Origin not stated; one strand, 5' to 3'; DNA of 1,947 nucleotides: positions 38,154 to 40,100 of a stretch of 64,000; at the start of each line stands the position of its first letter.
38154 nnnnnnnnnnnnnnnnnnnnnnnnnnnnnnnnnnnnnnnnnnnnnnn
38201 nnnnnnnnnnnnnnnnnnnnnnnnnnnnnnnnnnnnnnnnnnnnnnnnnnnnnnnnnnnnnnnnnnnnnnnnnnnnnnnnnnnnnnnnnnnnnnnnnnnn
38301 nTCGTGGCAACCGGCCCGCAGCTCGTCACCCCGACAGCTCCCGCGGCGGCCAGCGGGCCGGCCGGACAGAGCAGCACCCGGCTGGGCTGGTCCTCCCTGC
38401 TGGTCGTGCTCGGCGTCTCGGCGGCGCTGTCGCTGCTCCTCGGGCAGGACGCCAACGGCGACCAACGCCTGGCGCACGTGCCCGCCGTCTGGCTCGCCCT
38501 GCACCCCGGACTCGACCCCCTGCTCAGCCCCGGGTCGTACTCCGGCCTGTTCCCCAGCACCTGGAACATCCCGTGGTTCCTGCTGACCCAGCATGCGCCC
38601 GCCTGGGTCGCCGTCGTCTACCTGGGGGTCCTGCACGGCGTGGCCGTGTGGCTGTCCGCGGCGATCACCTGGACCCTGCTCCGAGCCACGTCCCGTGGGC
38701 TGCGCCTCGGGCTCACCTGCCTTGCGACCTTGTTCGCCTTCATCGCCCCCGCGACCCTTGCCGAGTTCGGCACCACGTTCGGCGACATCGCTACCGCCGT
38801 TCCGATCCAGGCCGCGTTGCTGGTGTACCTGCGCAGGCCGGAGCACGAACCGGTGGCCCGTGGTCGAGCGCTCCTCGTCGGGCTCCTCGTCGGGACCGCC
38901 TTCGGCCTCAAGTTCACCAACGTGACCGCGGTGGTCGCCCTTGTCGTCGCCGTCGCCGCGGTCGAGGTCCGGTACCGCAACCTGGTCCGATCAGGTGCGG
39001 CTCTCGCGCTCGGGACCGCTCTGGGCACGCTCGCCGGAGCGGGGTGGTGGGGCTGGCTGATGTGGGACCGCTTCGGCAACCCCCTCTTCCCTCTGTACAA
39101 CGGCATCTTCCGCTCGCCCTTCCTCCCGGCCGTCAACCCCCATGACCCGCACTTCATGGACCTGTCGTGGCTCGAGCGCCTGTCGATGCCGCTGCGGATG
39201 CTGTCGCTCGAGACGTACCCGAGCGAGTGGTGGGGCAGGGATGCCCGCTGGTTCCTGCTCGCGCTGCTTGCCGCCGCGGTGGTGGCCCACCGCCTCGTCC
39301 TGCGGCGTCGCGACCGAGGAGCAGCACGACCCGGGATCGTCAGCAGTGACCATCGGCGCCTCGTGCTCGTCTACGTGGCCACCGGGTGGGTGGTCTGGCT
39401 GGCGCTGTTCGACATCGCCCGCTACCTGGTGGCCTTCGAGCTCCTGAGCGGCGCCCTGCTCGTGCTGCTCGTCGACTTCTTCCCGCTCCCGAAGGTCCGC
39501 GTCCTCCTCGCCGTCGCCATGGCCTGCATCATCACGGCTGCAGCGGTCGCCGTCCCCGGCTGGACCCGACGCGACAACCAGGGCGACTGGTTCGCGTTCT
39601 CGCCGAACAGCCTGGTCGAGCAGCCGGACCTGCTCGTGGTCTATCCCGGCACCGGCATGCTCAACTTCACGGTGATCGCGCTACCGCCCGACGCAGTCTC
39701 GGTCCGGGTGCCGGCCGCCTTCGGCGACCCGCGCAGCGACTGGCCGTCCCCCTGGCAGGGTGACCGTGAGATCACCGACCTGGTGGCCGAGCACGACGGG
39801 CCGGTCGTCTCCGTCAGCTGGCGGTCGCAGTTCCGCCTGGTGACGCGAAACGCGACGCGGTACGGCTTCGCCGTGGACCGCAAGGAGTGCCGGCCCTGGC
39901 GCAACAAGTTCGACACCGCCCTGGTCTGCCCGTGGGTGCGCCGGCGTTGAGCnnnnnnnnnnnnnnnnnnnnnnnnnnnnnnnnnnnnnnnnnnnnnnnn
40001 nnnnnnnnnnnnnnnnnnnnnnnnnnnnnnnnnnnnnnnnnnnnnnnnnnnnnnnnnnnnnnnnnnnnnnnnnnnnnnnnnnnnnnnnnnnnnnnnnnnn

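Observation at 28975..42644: Complete Tad/Flp pilus locus with two Flp pilin genes packed against two GT-C (GT87-like) glycosyltransferases: candidate dedicated pilin-glycosylation module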

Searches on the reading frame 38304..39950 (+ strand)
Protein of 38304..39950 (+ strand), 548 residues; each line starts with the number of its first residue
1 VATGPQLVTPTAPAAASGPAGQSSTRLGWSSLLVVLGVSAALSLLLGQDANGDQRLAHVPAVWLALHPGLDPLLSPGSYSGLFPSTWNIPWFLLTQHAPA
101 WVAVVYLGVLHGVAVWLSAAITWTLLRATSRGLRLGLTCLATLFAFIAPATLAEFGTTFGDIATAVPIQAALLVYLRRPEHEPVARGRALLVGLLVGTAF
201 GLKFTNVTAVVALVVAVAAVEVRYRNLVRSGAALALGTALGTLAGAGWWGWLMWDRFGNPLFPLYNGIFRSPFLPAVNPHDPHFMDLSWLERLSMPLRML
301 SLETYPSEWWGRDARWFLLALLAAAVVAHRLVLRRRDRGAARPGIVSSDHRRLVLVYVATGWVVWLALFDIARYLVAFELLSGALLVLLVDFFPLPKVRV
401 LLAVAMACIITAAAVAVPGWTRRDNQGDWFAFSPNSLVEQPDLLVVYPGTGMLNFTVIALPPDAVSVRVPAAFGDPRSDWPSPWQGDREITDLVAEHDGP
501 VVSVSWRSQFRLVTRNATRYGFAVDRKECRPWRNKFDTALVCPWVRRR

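Call 7: search_protein_families(library=pfam, proteins=[window:38304-39950:+], max_evalue=1)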
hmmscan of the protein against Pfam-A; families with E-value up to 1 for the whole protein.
window:38304-39950:+ (548 aa): 0 families

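Call 8: search_protein_families(library=ncbifam, proteins=[window:38304-39950:+], max_evalue=1)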
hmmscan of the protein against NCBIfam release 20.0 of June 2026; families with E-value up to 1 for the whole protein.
window:38304-39950:+ (548 aa): 1 family
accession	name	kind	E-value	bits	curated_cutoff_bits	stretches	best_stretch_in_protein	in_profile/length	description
NF033582.2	blaALI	exception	0.19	11.5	450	1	395-452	173-227/245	ALI family subclass B1 metallo-beta-lactamase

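Call 11: search_solved_structures(query=window:38304-39950:+, max_evalue=10)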
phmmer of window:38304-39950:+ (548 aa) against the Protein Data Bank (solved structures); distinct sequences matched with E-value up to 10: 0.

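Call 12: find_homologous_proteins(query=window:38304-39950:+, max_evalue=0.001)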
Query window:38304-39950:+ (548 aa): 11 proteins with E <= 0.001 among 8000 candidates.
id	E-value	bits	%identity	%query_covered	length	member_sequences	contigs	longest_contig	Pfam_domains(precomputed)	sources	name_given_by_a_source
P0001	0.0e+0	1229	100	100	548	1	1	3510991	-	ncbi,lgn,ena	-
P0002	2.8e-106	374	42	95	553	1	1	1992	-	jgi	jgi:hypothetical protein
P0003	2.3e-38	150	29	85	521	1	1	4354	-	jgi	jgi:hypothetical protein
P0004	1.5e-34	138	31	90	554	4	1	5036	-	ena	-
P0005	5.3e-34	136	27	93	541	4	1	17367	-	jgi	jgi:hypothetical protein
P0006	1.2e-29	121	28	85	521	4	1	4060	-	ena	-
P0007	1.5e-29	121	30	85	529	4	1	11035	-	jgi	jgi:hypothetical protein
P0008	3.9e-25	106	33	43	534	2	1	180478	-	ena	-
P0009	1.4e-20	91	28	79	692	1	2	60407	-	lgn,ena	-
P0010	2.7e-20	91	29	79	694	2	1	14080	-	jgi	-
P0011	1.1e-19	88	25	92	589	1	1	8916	-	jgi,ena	-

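Call 17: find_encoding_contigs(protein=P0002, flank=10000)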
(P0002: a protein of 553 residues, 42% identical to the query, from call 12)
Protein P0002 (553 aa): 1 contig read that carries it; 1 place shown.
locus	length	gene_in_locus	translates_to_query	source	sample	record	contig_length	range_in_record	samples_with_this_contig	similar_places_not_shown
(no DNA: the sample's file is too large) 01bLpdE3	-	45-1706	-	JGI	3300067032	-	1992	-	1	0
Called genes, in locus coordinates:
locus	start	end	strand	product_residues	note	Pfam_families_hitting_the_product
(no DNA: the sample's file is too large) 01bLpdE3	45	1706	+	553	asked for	-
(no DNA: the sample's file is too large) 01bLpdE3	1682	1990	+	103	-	?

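Call 18: find_encoding_contigs(protein=P0008, flank=10000, max_places=3)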
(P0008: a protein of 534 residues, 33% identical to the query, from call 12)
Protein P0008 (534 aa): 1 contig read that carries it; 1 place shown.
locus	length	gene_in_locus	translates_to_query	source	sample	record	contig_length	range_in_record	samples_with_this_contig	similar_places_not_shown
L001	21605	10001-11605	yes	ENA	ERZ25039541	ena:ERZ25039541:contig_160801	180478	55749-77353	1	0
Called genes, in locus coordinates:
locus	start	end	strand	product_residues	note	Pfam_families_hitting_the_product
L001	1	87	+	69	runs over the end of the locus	PF02626:CT_A_B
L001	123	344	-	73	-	-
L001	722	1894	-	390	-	-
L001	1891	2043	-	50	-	-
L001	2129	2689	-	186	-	PF00005:ABC_tran, PF13304:AAA_21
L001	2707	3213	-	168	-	PF00392:GntR, PF02082:Rrf2 (weak)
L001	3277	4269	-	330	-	PF00535:Glycos_transf_2, PF10111:Glyco_tranf_2_2, PF13641:Glyco_tranf_2_3, PF13506:Glyco_transf_21 (weak)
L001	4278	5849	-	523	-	PF01663:Phosphodiest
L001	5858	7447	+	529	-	PF00890:FAD_binding_2 (weak), PF01266:DAO (faint), PF01494:FAD_binding_3 (faint), PF12831:FAD_oxidored (faint), PF00732:GMC_oxred_N, PF05199:GMC_oxred_C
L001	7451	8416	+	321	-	PF01501:Glyco_transf_8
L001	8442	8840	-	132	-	-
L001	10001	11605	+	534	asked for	-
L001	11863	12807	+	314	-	PF04389:Peptidase_M28 (weak), PF01546:Peptidase_M20, PF07687:M20_dimer (weak)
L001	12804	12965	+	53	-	-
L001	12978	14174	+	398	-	PF02622:DUF179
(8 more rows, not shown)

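Call 19: find_encoding_contigs(protein=P0005, flank=10000, max_places=3)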
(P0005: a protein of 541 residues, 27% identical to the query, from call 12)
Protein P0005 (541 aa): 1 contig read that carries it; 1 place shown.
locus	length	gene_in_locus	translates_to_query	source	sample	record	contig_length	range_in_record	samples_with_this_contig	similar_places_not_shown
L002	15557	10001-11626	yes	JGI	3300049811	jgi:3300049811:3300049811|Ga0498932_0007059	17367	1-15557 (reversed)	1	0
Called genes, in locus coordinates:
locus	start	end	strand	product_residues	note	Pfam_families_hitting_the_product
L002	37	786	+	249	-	PF03548:LolA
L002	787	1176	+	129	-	PF04892:VanZ-LLP1 (weak)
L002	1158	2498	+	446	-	PF05496:RuvB_N, PF00158:Sigma54_activat (faint), PF01078:Mg_chelatase (faint), PF13191:AAA_16 (faint), PF00004:AAA, PF07728:AAA_5, PF16193:AAA_assoc_2, PF12002:MgsA_C, +1 more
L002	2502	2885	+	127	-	PF02537:CRCB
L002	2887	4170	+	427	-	PF02403:Seryl_tRNA_N, PF00587:tRNA-synt_2b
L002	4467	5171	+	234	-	PF01479:S4 (weak), PF00849:PseudoU_synth_2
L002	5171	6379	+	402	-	PF05175:MTS, PF06325:PrmA, PF08241:Methyltransf_11 (weak), PF13649:Methyltransf_25, PF13847:Methyltransf_31 (weak)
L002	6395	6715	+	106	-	PF00893:Multi_Drug_Res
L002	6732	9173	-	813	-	PF13620:CarboxypepD_reg, PF13715:CarbopepD_reg_2 (weak), PF07715:Plug (weak)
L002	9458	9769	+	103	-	-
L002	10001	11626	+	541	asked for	-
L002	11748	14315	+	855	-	PF00512:HisKA, PF02518:HATPase_c, PF00072:Response_reg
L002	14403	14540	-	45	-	-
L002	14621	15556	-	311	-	?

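Call 20: find_encoding_contigs(protein=P0007, flank=10000, max_places=3)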
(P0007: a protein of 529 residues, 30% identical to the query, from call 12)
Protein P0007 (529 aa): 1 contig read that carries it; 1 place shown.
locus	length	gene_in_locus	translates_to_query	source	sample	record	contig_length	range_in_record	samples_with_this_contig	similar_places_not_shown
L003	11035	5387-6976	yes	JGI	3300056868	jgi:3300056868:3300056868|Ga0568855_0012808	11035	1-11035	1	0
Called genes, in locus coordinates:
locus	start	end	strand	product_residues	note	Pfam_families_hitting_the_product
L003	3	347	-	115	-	?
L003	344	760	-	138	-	-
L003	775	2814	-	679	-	-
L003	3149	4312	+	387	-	PF00535:Glycos_transf_2, PF26629:GT2_TM_C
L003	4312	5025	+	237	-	PF05175:MTS (weak), PF13489:Methyltransf_23, PF08241:Methyltransf_11, PF08242:Methyltransf_12, PF13649:Methyltransf_25, PF13847:Methyltransf_31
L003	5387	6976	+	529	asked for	-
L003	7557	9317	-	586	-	PF16889:Hepar_II_III_N, PF07940:Hepar_II_III_C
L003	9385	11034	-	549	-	?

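Call 25: predict_structure(alignment_id=A1)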
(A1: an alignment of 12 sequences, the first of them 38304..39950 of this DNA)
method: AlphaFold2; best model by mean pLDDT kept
length: 548 residues; sequences in the alignment: 12
mean_pLDDT: 81.8   pTM: 0.84
mean pLDDT of the five models: 81.8, 80.7, 79.4, 79.3, 75.7
residues with pLDDT >= 90: 220; 70-90: 226; 50-70: 64; < 50: 38
segments of 3 or more residues with pLDDT < 50: 1-20, 341-346, 474-481
pLDDT, mean of each block of 10 residues (from residue 1): 38 43 70 94 85 61 76 69 74 85 91 95 92 94 89 76 91 94 94 96 89 95 92 96 89 86 79 65 63 82 63 86 91 73 61 94 85 80 94 88 92 76 78 87 86 78 85 50 67 91 91 91 94 84 90
secondary structure, 60 per line:
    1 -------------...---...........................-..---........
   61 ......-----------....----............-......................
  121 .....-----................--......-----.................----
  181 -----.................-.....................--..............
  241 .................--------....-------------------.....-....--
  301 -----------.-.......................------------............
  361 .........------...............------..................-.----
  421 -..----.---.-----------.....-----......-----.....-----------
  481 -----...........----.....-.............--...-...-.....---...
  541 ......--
elements in order: H20-46 H53-66 H78-81 H86-97 H100-125 H131-146 H149-154 H160-176 H186-202 H204-224 H227-257 H266-269 H289-293 H295-298 H314-336 H349-369 H376-390 H397-414 E444-448 H454-459 E465-469 H486-496 E501-505 H507-519 E522-524 E530-534 E538-546

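Call 28: search_protein_representatives(alignment_id=A1)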
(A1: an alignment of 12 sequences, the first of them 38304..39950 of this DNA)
Query: 12 sequences, 545 profile positions. Proteins with E-value up to 0.001 (for the whole library): 5997; up to 1e-10: 4131; up to 1e-30: 2604. The best 150 are listed.
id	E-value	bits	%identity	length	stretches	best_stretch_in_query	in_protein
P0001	1.0e-191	654.5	-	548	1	1-544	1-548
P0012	1.1e-185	634.7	-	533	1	10-542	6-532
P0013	5.7e-173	592.6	-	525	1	1-543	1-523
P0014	2.9e-168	577.1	-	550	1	14-543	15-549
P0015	4.3e-162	556.7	-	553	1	26-543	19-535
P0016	1.2e-151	522.2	-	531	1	27-538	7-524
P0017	1.2e-147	509.1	-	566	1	9-543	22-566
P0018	2.3e-146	504.8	-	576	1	7-544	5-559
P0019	2.7e-145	501.3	-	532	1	25-542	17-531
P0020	3.0e-144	497.8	-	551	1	18-540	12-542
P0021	3.9e-144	497.4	-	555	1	22-542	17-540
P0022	3.7e-140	484.4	-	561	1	19-535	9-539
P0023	4.4e-140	484.1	-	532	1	25-542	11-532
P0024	8.4e-140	483.2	-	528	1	29-539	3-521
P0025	5.0e-139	480.6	-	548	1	21-543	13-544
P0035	2.3e-135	468.5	-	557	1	11-543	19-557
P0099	1.0e-124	433.4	-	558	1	7-543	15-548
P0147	5.9e-121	421.0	-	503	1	29-542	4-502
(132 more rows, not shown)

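Call 31: search_protein_families(library=pfam, alignment_id=A2, max_evalue=0.1)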
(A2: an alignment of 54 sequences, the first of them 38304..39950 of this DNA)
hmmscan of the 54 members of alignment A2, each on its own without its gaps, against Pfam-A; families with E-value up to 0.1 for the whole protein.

A. member 1, window:38304-39950:+ (548 aa): 0 families

B. families by the number of members that match (of 54 scanned): 8 families
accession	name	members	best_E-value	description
PF09594.16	GT87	6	6.2e-06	Glycosyltransferase family 87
PF13231.12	PMT_2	4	2.1e-05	Dolichyl-phosphate-mannose-protein mannosyltransferase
PF11158.13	DUF2938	1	0.0011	Protein of unknown function (DUF2938)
PF03419.18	Peptidase_U4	1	0.0087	Sporulation factor SpoIIGA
PF14030.11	DUF4245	1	0.04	Protein of unknown function (DUF4245)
PF14163.11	SieB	1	0.051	Super-infection exclusion protein B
PF17159.10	MASE3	1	0.063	Membrane-associated sensor domain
PF13280.12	WYL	1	0.1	WYL domain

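Call 33: find_encoding_contigs(protein=P0001, flank=10000, max_places=3)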
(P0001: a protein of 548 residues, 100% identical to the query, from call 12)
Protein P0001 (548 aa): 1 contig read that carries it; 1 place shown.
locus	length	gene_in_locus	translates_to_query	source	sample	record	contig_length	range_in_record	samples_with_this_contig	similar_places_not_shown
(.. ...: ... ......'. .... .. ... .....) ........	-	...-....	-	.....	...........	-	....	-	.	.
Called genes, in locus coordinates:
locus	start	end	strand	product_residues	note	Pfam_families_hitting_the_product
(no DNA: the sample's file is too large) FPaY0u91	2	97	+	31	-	?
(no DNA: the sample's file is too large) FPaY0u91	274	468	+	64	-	PF04964:Flp_Fap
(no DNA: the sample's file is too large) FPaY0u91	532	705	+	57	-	PF04964:Flp_Fap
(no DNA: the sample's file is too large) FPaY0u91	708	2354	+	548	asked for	-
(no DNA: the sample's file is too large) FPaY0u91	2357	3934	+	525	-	-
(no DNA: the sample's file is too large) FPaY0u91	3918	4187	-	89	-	?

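Call 36: find_related_loci(query=A3, collection=genome_contigs, flank=10000)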
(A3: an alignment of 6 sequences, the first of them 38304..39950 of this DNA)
Query A3 (548 aa) in genome_contigs; peptide patterns used: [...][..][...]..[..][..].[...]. (x = any residue, [..] = any of these).
75 stretches matched a pattern; 6 encode a relative of the query (tblastn E <= 1e-3); 6 distinct loci.
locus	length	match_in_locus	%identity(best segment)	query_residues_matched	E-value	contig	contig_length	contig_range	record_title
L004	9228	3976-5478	28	33-529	1e-34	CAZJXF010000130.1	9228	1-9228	MAG TPA_asm: uncultured Desulfatirhabdium sp. isolate binchicken_co135_1 genome assembly, contig: NODE_9293_length_9228_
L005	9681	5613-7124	26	27-529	3e-31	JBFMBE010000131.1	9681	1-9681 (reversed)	MAG: Thermodesulfobacteriota bacterium isolate MAG156 MAG156_131, whole genome shotgun sequence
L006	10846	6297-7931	26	5-543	2e-30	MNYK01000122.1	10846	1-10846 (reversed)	MAG: Desulfobacterales bacterium CG2_30_60_27 cg2_3.0_scaffold_6100_c, whole genome shotgun sequence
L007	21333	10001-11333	36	24-467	3e-23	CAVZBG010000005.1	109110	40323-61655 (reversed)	MAG: uncultured Alphaproteobacteria bacterium isolate MFD02248.bin.2.128 genome assembly, contig: contig_35174, whole ge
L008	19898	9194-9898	33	136-383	3e-20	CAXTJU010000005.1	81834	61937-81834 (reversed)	MAG TPA_asm: uncultured Acetobacteraceae bacterium isolate private_TS1974_metawrap_bin.4 genome assembly, contig: privat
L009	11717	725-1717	30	137-471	2e-11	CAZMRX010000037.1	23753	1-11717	MAG TPA_asm: uncultured Acidobacteriota bacterium isolate SRP287453_co1_166 genome assembly, contig: NODE_3690_length_23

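Call 37: list_cluster_members(proteins=[window:38304-39950:+, window:39953-41530:+, window:37870-38064:+, window:38128-38301:+, window:30998-32398:+, window:41514-42644:-])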
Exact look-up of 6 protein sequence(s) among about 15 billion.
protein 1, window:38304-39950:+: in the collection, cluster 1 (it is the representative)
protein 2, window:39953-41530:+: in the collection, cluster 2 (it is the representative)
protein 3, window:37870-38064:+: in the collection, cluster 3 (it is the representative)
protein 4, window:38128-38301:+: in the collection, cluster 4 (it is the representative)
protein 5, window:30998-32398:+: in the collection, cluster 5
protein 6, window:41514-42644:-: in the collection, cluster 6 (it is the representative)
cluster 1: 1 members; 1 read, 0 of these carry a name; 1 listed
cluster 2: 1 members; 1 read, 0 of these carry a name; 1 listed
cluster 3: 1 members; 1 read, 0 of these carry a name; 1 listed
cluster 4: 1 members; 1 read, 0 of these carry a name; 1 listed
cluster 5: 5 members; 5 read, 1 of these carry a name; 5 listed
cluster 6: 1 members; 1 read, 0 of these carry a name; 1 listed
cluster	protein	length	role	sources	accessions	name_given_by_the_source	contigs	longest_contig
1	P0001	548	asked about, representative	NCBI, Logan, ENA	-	-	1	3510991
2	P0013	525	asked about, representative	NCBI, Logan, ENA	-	-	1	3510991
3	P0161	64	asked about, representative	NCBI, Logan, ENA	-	-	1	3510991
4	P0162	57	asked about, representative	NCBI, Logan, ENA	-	-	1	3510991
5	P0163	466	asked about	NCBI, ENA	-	-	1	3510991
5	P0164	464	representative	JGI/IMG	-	pilus assembly protein CpaF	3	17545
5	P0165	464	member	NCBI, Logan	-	-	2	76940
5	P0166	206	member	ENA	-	-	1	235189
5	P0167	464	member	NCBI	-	-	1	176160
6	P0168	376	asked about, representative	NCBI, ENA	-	-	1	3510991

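Call 38: find_encoding_contigs(protein=P0167, flank=10000, max_places=3)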
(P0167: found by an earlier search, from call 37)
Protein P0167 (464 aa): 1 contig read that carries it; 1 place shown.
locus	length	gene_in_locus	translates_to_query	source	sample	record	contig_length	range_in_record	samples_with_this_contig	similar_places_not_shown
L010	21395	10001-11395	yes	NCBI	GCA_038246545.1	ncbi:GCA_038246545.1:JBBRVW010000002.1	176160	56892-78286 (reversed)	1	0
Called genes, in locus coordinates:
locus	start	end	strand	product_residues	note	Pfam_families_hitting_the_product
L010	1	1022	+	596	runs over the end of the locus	-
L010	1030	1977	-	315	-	PF00480:ROK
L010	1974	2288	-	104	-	-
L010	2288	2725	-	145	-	PF10604:Polyketide_cyc2, PF03364:Polyketide_cyc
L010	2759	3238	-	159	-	-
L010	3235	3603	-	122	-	-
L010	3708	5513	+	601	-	PF00501:AMP-binding, PF23562:AMP-binding_C_3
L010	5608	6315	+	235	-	PF00005:ABC_tran, PF13304:AAA_21 (faint)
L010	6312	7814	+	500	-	-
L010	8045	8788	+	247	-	PF16976:RcpC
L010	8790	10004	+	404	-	PF01656:CbiA, PF09140:MipZ (faint), PF10609:ParA, PF13614:AAA_31 (weak)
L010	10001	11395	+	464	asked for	PF00437:T2SSE, PF27713:UCP018868 (weak)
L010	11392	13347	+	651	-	PF00092:VWA, PF13519:VWA_2, PF00482:T2SSF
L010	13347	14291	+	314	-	PF00482:T2SSF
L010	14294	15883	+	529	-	PF13185:GAF_2 (weak)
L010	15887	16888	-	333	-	PF03796:DnaB_C, PF06745:ATPase, PF13481:AAA_25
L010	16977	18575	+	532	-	PF13492:GAF_3 (weak), PF07730:HisKA_3, PF02518:HATPase_c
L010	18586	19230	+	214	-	PF00072:Response_reg, PF00196:GerE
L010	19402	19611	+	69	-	PF04964:Flp_Fap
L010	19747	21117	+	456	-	-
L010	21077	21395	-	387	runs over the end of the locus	PF20706:GT4-conflict, PF13439:Glyco_transf_4 (weak), PF00534:Glycos_transf_1, PF13692:Glyco_trans_1_4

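Call 39: find_encoding_contigs(protein=P0165, flank=10000, max_places=3)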
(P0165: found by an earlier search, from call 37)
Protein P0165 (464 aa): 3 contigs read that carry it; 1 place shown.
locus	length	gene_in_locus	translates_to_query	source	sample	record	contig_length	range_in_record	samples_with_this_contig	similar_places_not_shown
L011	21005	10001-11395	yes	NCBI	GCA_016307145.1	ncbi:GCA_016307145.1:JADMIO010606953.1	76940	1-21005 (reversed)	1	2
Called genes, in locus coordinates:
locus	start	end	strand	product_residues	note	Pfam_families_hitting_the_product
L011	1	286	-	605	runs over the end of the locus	-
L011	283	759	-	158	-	PF07811:TadE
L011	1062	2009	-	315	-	PF00480:ROK, PF02685:Glucokinase (faint)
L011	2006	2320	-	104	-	-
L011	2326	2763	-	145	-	PF10604:Polyketide_cyc2, PF03364:Polyketide_cyc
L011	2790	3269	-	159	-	-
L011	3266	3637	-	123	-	PF10604:Polyketide_cyc2 (faint)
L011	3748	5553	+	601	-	PF00501:AMP-binding, PF23562:AMP-binding_C_3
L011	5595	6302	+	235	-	PF00005:ABC_tran, PF13304:AAA_21 (faint)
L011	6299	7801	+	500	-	-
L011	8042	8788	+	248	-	PF16976:RcpC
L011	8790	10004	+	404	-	PF01656:CbiA, PF09140:MipZ (faint), PF10609:ParA, PF13614:AAA_31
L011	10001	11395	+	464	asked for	PF00437:T2SSE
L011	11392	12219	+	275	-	PF13519:VWA_2, PF13768:VWA_3 (weak), PF00092:VWA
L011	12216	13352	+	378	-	PF00482:T2SSF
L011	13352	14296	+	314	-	PF00482:T2SSF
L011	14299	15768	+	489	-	-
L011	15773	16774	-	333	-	PF03796:DnaB_C, PF06745:ATPase, PF13481:AAA_25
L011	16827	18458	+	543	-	PF13492:GAF_3 (weak), PF07730:HisKA_3, PF02518:HATPase_c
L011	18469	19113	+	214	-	PF00072:Response_reg, PF00196:GerE, PF08281:Sigma70_r4_2 (faint)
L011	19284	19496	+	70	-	PF04964:Flp_Fap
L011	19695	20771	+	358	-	PF14378:PAP2_3, PF01569:PAP2 (weak)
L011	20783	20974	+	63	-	-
